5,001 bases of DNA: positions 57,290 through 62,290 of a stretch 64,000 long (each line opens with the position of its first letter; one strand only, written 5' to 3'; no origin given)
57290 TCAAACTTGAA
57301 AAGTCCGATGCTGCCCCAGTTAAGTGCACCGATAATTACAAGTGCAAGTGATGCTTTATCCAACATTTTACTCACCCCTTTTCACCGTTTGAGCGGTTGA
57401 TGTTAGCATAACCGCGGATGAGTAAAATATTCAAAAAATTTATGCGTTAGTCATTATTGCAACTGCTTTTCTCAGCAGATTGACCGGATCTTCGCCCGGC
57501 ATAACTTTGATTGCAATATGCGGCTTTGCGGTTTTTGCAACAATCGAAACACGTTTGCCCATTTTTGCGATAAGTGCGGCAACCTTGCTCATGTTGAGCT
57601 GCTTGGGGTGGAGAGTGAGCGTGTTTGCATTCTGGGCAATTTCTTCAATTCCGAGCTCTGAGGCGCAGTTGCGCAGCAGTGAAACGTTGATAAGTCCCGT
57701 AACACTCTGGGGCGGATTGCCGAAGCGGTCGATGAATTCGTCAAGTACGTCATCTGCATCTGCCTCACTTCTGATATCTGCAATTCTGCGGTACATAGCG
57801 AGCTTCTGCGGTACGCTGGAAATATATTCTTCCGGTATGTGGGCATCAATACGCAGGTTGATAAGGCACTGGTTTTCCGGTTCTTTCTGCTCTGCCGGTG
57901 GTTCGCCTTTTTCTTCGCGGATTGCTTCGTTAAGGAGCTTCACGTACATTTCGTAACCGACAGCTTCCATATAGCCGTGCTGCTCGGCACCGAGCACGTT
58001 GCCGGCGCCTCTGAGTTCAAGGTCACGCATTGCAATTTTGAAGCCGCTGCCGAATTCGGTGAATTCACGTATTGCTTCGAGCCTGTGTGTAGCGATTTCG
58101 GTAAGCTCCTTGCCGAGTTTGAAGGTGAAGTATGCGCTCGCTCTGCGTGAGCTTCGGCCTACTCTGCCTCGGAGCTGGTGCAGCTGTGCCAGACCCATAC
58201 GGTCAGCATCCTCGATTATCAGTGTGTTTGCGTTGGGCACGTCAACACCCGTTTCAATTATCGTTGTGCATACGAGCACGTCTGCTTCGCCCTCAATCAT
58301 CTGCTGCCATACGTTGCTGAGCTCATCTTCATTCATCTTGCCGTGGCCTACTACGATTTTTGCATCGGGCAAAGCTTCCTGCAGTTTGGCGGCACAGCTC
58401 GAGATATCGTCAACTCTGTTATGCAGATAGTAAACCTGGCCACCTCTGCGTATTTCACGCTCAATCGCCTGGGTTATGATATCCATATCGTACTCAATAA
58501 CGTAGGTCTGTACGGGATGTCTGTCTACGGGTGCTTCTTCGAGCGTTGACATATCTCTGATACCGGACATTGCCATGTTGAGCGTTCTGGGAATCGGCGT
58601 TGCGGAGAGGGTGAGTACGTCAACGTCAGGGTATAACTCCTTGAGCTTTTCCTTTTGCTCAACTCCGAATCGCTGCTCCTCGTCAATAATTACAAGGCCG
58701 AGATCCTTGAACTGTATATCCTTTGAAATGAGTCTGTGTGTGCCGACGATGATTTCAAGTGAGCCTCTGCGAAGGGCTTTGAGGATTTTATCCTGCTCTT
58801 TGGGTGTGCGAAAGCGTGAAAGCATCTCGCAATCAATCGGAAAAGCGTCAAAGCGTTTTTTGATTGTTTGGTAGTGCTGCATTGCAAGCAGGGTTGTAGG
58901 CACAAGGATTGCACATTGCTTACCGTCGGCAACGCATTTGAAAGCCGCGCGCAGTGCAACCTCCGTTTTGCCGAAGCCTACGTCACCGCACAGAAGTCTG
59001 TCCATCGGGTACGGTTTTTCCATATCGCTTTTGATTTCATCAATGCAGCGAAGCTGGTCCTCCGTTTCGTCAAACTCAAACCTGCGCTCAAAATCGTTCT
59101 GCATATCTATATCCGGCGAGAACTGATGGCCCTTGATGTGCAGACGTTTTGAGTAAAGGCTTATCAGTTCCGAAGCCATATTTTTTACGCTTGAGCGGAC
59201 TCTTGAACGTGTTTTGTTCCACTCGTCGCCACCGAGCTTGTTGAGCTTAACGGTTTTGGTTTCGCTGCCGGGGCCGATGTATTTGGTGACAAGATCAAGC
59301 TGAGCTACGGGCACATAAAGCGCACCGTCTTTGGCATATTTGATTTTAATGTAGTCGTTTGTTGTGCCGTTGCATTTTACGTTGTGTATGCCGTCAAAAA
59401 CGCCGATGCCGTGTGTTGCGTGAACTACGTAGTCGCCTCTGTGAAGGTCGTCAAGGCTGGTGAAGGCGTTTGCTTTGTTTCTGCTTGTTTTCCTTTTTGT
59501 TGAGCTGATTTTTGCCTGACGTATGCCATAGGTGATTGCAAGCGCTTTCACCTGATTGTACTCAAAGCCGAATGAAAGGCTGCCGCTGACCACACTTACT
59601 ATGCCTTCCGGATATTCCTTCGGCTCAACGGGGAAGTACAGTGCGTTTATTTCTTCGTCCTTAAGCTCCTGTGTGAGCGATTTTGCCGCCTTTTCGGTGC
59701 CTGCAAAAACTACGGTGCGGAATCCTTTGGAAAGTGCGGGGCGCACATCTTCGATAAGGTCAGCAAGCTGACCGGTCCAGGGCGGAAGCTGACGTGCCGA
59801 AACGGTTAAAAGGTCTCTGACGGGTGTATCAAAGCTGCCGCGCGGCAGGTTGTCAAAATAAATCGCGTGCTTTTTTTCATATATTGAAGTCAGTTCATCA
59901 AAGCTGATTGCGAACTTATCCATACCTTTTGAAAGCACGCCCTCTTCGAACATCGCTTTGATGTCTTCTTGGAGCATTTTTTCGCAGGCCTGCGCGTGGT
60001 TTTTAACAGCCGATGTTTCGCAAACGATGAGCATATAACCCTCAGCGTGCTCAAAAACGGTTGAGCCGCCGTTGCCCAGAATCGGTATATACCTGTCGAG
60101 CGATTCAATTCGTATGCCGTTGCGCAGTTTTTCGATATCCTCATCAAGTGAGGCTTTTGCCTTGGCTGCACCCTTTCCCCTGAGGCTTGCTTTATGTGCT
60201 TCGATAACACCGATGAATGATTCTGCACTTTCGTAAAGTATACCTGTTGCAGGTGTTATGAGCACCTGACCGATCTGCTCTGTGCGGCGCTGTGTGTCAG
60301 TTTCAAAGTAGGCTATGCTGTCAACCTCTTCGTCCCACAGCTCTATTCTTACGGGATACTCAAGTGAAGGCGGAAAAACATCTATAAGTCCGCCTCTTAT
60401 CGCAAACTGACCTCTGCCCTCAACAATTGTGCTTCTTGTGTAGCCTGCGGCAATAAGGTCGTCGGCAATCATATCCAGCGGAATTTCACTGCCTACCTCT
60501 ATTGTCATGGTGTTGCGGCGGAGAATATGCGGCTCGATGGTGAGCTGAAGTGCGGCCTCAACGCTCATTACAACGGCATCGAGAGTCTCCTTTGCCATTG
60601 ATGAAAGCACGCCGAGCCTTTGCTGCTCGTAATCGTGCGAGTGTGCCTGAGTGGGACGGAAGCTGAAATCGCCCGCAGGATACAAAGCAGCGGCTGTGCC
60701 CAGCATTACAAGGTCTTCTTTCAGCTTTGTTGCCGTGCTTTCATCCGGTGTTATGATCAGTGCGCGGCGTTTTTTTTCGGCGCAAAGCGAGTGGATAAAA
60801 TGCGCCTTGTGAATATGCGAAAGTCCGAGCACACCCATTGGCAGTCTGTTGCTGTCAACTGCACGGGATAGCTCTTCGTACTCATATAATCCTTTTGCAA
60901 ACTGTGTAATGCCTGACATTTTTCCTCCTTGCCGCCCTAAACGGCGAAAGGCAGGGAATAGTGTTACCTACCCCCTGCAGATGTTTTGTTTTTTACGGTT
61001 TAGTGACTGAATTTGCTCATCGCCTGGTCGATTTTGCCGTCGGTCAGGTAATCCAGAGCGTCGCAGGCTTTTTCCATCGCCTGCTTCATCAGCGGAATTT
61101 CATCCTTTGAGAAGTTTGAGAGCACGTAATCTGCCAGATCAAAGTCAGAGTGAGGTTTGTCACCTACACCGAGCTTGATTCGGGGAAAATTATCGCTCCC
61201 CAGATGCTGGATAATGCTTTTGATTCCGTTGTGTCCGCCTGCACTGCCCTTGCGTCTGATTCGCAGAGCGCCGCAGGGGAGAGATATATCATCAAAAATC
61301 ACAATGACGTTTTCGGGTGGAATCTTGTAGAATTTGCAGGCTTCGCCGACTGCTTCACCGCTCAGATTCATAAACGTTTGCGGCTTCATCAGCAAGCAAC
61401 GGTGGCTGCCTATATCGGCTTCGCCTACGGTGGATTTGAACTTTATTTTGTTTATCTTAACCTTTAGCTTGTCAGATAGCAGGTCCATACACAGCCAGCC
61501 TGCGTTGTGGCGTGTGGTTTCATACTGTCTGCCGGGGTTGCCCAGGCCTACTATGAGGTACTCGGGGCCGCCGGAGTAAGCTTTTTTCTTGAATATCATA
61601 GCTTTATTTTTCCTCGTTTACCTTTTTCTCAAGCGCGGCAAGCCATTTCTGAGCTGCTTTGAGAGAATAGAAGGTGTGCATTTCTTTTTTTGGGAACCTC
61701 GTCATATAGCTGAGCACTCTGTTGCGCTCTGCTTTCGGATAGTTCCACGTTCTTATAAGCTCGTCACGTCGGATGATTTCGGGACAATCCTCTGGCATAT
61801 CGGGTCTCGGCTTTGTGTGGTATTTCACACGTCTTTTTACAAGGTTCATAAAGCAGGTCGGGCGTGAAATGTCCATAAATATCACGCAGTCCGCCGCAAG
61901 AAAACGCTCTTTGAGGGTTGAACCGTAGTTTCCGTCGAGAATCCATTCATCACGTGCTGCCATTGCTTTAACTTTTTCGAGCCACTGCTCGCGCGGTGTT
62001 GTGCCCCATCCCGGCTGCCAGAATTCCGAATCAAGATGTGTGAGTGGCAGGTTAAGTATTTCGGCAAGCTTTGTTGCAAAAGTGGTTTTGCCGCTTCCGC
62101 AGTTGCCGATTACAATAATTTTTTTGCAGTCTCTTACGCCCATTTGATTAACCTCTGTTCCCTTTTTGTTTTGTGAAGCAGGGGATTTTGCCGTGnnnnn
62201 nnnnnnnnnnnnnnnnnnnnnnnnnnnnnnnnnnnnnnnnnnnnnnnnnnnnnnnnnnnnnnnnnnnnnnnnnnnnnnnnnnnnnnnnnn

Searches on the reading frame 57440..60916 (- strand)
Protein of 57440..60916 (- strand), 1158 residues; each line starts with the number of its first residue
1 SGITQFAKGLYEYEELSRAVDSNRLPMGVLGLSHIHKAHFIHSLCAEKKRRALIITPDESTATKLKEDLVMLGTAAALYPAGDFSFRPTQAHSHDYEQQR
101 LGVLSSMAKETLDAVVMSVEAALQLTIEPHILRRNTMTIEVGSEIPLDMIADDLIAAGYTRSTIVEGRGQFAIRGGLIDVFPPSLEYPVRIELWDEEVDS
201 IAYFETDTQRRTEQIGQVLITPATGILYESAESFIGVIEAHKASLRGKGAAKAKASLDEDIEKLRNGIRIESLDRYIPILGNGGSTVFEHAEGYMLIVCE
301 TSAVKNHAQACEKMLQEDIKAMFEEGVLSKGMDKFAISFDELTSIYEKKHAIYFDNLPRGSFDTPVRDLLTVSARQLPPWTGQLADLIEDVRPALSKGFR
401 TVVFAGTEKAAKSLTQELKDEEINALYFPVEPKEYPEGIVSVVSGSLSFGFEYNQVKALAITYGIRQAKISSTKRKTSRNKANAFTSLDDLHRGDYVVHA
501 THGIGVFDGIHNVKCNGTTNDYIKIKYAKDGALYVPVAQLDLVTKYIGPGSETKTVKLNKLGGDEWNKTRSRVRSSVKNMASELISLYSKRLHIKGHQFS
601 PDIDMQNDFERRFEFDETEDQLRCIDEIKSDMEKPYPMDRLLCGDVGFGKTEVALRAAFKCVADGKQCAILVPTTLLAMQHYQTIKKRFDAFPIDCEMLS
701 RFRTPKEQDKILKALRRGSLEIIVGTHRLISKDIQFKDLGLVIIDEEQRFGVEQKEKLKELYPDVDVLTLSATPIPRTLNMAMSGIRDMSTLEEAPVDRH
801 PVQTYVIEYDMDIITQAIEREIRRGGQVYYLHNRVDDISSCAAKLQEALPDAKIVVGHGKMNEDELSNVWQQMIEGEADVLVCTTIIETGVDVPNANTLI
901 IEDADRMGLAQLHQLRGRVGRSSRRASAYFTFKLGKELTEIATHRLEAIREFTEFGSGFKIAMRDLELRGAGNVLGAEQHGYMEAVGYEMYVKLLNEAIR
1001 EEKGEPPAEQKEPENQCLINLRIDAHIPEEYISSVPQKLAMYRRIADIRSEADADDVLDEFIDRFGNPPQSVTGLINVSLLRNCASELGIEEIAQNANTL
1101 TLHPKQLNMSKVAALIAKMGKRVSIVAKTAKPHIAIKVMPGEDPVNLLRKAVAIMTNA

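Call 30: search_protein_families(library=pfam, proteins=[window:57440-60916:-], max_evalue=0.001)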
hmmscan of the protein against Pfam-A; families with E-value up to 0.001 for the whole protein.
window:57440-60916:- (1158 aa): 7 families
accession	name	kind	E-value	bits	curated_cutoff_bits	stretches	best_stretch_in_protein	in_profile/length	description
PF00270.35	DEAD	-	4.5e-26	92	26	1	618-780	1-165/167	DEAD/DEAH box helicase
PF03461.20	TRCF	-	4e-25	88.4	25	1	1021-1108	1-88/95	TRCF domain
PF17757.6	UvrB_inter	-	4.6e-24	84.8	22.9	1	138-224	2-89/91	UvrB interaction domain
PF00271.37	Helicase_C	-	3.4e-22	79.2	23.5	1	815-922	7-109/110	Helicase conserved C-terminal domain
PF02559.22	CarD_TRCF_RID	-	2.7e-19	69.5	23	1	491-547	1-57/57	CarD-like/TRCF RID domain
PF04851.21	ResIII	-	8.9e-08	32.6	22.5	1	619-774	6-162/164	Type III restriction enzyme, res subunit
PF22590.2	Cas3-like_C_2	-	3e-05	24.7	27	1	825-923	2-105/106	CRISPR-associated nuclease/helicase Cas3, C-terminal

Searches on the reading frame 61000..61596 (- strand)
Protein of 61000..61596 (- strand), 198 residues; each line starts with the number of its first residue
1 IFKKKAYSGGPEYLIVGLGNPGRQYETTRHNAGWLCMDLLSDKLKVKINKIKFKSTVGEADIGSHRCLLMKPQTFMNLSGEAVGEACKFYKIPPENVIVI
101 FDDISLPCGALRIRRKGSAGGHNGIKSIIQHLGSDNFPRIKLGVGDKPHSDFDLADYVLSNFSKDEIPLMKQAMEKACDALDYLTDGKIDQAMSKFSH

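Call 30: search_protein_families(library=pfam, proteins=[window:61000-61596:-], max_evalue=0.001)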
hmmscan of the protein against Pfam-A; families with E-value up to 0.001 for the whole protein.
window:61000-61596:- (198 aa): 1 family
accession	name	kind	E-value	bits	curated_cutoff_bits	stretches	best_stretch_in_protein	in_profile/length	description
PF01195.25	Pept_tRNA_hydro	-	7.3e-72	241.5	27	1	14-196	1-182/183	Peptidyl-tRNA hydrolase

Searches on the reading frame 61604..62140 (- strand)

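Call 31: search_protein_families(library=ncbifam, proteins=[window:61604-62140:-], max_evalue=0.001)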
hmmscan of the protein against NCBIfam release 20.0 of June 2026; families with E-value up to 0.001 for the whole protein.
window:61604-62140:- (178 aa): 5 families
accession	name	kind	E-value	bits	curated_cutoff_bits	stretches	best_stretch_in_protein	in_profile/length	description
NF005994.0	PRK08118.1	equivalog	1.7e-48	164.9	215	1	6-172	2-169/172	DNA topology modulation protein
NF005576.0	PRK07261.1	equivalog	6.3e-30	104.2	224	1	7-125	2-121/171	DNA topology modulation protein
NF004861.0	PRK06217.1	equivalog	6.8e-09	35.4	203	1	6-104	2-105/183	hypothetical protein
NF003745.1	PRK05342.1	equivalog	9.7e-05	21.4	359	1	7-37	111-141/418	ATP-dependent Clp protease ATP-binding subunit ClpX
NF005115.0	PRK06547.1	equivalog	0.00026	20.4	173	1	5-46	15-55/172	hypothetical protein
